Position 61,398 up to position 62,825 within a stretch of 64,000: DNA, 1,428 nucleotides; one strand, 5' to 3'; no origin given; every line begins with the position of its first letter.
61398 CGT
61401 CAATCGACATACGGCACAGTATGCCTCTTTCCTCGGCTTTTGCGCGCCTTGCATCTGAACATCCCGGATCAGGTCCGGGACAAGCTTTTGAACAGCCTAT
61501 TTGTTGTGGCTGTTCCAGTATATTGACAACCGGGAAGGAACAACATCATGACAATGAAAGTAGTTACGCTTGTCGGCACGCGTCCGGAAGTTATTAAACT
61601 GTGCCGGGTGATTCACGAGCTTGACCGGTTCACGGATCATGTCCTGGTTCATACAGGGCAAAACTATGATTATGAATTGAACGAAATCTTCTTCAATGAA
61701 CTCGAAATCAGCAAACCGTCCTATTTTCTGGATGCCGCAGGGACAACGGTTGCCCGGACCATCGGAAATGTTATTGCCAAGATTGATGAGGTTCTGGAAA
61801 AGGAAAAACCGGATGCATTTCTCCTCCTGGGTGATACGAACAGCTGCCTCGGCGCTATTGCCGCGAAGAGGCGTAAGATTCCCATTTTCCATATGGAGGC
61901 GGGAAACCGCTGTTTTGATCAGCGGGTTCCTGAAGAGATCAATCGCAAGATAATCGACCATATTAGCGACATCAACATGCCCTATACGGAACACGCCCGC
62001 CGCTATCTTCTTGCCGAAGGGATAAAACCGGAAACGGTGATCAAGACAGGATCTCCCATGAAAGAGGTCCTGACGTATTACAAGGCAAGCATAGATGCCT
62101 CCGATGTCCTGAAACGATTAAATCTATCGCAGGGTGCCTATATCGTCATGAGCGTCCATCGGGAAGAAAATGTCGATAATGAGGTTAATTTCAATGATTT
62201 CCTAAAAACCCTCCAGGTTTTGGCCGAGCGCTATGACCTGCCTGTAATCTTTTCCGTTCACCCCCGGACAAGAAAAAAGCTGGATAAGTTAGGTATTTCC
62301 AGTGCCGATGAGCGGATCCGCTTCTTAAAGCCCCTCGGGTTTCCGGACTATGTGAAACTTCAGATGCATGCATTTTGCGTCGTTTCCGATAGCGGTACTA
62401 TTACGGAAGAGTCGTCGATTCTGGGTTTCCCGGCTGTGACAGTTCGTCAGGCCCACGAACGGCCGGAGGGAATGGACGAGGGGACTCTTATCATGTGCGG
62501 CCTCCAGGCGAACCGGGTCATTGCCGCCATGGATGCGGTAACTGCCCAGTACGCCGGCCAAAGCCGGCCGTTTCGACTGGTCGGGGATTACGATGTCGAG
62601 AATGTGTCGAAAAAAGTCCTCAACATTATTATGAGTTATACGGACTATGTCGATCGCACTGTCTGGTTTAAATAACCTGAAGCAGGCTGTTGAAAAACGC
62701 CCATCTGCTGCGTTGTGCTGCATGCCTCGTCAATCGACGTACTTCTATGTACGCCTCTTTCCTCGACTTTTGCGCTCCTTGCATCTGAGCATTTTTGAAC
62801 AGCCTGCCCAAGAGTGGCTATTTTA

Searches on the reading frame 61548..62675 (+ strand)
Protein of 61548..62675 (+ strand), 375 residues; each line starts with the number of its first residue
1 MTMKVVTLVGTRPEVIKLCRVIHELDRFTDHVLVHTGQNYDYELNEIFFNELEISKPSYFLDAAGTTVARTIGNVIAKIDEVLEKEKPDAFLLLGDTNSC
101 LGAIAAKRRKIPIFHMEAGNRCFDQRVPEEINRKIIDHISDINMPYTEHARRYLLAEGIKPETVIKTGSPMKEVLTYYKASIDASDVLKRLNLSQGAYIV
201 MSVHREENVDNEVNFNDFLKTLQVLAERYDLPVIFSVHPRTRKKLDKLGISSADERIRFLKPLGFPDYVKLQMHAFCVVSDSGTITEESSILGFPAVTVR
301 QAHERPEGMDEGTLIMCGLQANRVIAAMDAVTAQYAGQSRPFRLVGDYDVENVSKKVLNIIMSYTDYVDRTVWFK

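Call 69: find_encoding_contigs(protein=window:61548-62675:+, flank=10000, max_places=1)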
Protein window:61548-62675:+ (375 aa): 2 contigs read that carry it; 1 place shown.
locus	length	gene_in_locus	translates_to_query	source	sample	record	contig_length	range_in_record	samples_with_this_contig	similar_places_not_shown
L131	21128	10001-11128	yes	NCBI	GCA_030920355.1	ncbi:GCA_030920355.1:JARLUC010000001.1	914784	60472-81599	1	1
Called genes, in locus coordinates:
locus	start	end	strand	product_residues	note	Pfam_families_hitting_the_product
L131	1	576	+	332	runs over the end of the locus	PF12849:PBP_like_2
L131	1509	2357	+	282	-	PF00528:BPD_transp_1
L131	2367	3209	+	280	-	PF02463:SMC_N (faint), PF00005:ABC_tran, PF13304:AAA_21 (faint)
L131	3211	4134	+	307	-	PF01507:PAPS_reduct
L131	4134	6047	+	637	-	PF00009:GTP_EFTU, PF01926:MMR_HSR1 (faint), PF22594:GTP-eEF1A_C, PF01583:APS_kinase, PF13238:AAA_18 (weak), PF13671:AAA_33 (weak)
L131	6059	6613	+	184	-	-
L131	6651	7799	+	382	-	PF13439:Glyco_transf_4, PF13579:Glyco_trans_4_4, PF20706:GT4-conflict, PF00534:Glycos_transf_1, PF13692:Glyco_trans_1_4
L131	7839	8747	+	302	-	PF01370:Epimerase, PF04321:RmlD_sub_bind, PF16363:GDP_Man_Dehyd (weak)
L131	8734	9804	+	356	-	PF01073:3Beta_HSD (weak), PF01370:Epimerase, PF02719:Polysacc_synt_2, PF04321:RmlD_sub_bind (faint), PF07993:NAD_binding_4 (weak), PF16363:GDP_Man_Dehyd (weak)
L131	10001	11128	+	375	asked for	PF02350:Epimerase_2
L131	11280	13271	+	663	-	PF13579:Glyco_trans_4_4 (weak), PF00534:Glycos_transf_1, PF13692:Glyco_trans_1_4, PF13641:Glyco_tranf_2_3, PF13632:Glyco_trans_2_3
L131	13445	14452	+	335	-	PF01073:3Beta_HSD, PF01370:Epimerase, PF02719:Polysacc_synt_2, PF04321:RmlD_sub_bind, PF05368:NmrA, PF13460:NAD_binding_10, PF16363:GDP_Man_Dehyd, PF07993:NAD_binding_4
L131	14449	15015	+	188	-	PF02397:Bac_transf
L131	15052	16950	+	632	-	PF13727:CoA_binding_3, PF17836:PglD_N (faint), PF01073:3Beta_HSD (weak), PF01370:Epimerase, PF02719:Polysacc_synt_2, PF04321:RmlD_sub_bind, PF16363:GDP_Man_Dehyd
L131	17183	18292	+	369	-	PF01075:Glyco_transf_9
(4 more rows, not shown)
